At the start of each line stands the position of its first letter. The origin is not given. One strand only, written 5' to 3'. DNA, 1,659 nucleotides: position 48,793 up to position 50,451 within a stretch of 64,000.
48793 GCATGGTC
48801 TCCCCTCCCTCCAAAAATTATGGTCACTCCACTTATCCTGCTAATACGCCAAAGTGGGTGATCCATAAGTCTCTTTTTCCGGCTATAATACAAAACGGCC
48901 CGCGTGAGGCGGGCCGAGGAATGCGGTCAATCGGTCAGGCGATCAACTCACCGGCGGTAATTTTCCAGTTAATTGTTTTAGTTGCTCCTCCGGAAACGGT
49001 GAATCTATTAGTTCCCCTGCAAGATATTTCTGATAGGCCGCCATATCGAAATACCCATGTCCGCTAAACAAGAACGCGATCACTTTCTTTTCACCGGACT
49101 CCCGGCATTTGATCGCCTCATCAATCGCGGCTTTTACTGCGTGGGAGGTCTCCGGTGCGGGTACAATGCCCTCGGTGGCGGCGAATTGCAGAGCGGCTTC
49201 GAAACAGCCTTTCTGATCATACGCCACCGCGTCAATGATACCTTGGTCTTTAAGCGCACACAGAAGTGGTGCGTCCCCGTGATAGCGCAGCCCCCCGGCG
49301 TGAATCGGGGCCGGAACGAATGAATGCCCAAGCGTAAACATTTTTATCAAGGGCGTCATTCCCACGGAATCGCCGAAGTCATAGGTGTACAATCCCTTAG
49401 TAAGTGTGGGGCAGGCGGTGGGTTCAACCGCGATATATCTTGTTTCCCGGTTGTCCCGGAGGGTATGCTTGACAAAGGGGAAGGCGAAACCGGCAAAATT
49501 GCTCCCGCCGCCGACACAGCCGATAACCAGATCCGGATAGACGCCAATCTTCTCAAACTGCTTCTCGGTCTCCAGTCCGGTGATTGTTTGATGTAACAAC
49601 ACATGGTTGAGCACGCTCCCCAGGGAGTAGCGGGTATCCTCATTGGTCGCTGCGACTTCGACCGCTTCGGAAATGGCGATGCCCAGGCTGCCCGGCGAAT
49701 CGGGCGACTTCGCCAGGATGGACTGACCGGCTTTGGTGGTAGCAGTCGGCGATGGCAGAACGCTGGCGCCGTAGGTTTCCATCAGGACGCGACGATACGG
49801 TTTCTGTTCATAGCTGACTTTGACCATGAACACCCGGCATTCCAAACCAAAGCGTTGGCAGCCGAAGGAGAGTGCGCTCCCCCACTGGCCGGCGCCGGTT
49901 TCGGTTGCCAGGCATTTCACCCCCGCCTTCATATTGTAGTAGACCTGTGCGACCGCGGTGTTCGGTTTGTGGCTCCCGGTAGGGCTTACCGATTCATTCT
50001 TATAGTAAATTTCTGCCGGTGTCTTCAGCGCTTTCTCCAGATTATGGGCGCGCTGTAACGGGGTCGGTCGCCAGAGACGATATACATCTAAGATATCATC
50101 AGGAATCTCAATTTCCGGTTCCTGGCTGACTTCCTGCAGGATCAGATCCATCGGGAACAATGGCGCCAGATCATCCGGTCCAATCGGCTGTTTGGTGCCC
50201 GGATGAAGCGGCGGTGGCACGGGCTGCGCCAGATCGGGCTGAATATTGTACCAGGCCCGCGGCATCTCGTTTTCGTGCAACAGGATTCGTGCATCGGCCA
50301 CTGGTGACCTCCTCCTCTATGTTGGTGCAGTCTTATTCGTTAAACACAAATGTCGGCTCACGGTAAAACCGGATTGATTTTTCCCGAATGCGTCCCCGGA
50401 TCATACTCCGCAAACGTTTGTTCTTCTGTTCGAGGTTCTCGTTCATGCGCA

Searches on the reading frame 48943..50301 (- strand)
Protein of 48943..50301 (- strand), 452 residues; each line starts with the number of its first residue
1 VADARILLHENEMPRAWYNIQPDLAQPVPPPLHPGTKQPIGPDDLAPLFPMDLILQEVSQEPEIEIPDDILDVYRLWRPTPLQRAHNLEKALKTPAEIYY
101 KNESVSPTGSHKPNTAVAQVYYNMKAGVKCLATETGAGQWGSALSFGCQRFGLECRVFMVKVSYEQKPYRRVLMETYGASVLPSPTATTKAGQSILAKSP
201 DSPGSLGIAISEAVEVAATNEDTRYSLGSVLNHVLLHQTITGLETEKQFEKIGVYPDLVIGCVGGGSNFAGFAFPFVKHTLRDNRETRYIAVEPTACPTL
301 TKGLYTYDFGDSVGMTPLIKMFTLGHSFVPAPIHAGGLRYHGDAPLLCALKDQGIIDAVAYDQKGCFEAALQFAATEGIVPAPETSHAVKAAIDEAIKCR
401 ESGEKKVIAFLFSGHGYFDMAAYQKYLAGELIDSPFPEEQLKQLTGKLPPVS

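Call 39: search_protein_families(library=pfam, proteins=[window:48943-50301:-], max_evalue=0.00001)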
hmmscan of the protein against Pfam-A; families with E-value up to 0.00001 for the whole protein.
window:48943-50301:- (452 aa): 1 family
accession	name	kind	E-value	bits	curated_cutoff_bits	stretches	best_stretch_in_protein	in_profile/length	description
PF00291.31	PALP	-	3.6e-42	145.1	35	1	76-414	4-295/295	Pyridoxal-phosphate dependent enzyme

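Call 57: search_protein_families(library=ncbifam, proteins=[window:48943-50301:-], max_evalue=0.00001)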
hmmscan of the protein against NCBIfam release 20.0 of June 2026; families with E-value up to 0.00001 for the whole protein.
window:48943-50301:- (452 aa): 15 families
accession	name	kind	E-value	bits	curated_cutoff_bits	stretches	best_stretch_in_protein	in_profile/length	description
NF009057.0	PRK12391.1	equivalog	8e-216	716.8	366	1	3-441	3-440/441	TrpB-like pyridoxal phosphate-dependent enzyme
TIGR01415.1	trpB_rel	hypoth_equivalog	3.1e-196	652.1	518.85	1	13-429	1-418/419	TrpB-like pyridoxal phosphate-dependent enzyme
TIGR00263.1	trpB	equivalog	2.7e-39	135.3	392.45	1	77-425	48-383/385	tryptophan synthase subunit beta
NF010376.0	PRK13803.1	equivalog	6.8e-39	134.2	819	1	77-428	258-596/600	bifunctional phosphoribosylanthranilate isomerase/tryptophan synthase subunit beta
NF010375.0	PRK13802.1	equivalog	3.1e-27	95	1386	1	57-427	304-673/695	bifunctional indole-3-glycerol phosphate synthase/tryptophan synthase subunit beta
NF004996.0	PRK06381.1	equivalog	2.5e-13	49.7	266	1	79-185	15-116/319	threonine synthase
NF006050.0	PRK08197.1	equivalog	2.1e-11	43.3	303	1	80-184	81-180/406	threonine synthase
TIGR02079.1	THD1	equivalog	2.3e-10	39.8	440.55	0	75-168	12-103/410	threonine ammonia-lyase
NF006390.0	PRK08639.1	equivalog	3.6e-10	39.4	421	0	75-169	21-113/418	threonine ammonia-lyase IlvA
NF006094.0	PRK08246.1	subfamily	4.9e-09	36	331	1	77-304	21-210/310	serine/threonine dehydratase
TIGR01139.1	cysK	equivalog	1.1e-08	34.7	350.95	1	88-412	13-286/298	cysteine synthase A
TIGR01136.1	cysKM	subfamily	9.2e-08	31.8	344.15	0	80-401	8-277/299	cysteine synthase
NF005292.0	PRK06815.1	equivalog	5.7e-07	28.9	371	0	78-186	20-123/320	threonine/serine dehydratase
NF045641.2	BHydaspDhtseBhcB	equivalog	9.7e-07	28.2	550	1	79-199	20-134/312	beta-hydroxyaspartate dehydratase BhcB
NF040741.1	ornith_OrtB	equivalog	8.5e-06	24.5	550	0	95-158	81-143/464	2-amino-4-oxopentanoate thiolase subunit OrtB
